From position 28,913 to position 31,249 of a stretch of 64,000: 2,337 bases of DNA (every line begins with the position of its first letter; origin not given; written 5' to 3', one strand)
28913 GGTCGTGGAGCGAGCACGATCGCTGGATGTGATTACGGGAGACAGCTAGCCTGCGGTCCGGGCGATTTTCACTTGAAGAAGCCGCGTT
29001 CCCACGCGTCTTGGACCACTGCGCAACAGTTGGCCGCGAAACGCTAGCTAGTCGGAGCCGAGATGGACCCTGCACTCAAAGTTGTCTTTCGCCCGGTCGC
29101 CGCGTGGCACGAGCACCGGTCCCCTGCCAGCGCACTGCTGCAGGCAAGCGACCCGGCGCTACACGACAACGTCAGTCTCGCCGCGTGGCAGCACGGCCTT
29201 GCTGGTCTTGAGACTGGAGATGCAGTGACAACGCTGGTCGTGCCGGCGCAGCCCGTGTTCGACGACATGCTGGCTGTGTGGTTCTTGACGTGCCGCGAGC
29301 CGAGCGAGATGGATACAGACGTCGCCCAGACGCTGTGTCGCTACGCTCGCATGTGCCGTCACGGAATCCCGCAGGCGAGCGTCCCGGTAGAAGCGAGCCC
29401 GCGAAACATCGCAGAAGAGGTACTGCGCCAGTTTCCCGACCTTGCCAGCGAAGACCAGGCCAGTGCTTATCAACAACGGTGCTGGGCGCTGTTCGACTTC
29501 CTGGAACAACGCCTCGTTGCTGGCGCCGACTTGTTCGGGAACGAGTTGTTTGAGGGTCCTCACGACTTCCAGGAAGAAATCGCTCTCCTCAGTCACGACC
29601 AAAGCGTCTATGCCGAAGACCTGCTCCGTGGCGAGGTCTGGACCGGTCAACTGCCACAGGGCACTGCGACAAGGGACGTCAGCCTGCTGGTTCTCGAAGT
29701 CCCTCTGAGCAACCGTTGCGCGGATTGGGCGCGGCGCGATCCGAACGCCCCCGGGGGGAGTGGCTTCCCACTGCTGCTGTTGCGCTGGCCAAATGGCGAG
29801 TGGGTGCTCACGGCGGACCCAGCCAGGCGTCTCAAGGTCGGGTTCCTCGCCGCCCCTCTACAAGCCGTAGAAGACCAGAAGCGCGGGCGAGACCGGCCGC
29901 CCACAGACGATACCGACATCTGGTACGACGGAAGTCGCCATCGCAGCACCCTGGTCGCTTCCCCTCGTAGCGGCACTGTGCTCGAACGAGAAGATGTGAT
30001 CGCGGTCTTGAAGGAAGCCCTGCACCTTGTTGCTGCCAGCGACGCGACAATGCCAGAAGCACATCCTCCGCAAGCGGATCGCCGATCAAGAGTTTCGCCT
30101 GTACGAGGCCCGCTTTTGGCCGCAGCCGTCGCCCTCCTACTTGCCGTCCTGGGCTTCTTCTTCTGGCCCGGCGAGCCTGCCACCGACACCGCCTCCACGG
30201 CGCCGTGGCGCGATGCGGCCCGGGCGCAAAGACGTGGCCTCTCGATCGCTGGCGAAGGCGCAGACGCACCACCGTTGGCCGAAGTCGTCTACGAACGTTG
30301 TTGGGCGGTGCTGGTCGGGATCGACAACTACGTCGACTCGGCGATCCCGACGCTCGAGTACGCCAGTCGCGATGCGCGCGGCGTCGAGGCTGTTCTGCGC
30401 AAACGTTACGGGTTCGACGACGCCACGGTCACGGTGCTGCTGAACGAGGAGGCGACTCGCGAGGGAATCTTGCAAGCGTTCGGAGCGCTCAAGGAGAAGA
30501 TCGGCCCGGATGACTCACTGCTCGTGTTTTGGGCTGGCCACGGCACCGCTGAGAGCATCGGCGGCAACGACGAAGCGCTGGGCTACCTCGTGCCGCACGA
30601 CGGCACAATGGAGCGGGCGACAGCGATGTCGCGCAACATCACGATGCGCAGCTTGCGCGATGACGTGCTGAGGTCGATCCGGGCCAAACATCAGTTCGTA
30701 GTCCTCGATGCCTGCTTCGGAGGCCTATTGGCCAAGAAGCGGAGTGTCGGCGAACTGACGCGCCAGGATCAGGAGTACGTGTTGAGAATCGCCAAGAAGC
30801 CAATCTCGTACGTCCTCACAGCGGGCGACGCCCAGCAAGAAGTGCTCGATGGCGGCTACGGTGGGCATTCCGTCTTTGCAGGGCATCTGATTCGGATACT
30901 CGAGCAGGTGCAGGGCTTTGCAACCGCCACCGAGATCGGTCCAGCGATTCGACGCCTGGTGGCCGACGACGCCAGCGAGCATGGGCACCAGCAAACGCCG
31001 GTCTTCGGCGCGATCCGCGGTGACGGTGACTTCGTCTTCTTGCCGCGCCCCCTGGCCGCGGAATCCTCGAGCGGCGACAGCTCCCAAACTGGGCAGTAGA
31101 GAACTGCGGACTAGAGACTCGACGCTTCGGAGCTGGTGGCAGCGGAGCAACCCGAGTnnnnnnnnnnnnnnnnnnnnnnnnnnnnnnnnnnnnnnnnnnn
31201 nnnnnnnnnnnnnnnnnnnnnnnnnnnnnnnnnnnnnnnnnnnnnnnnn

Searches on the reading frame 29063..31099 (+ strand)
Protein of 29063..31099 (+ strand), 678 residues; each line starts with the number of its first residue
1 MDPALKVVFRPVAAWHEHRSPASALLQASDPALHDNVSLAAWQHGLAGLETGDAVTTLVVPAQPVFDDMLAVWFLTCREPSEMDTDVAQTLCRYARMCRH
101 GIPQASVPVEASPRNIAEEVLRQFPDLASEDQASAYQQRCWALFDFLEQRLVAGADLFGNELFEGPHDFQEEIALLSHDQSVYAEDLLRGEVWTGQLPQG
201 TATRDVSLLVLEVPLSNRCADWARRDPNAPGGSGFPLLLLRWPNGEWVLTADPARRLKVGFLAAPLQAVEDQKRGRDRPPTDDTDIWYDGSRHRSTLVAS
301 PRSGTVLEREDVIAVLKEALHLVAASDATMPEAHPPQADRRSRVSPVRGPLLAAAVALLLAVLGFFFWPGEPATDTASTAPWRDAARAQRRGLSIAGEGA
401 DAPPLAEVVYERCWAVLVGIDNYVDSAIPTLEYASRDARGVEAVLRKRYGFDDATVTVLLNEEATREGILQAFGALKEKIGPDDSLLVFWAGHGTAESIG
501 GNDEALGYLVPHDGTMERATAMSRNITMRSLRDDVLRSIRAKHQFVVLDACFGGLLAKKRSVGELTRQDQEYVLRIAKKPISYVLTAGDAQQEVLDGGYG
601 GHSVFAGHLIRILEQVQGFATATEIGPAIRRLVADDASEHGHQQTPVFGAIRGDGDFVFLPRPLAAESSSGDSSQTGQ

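Call 25: search_protein_families(library=pfam, proteins=[window:29063-31099:+], max_evalue=0.001)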
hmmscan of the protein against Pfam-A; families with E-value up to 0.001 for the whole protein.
window:29063-31099:+ (678 aa): 1 family
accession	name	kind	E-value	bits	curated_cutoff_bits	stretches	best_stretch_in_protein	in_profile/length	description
PF00656.27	Peptidase_C14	-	1.3e-17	64.8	21.4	1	413-648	2-223/233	Caspase domain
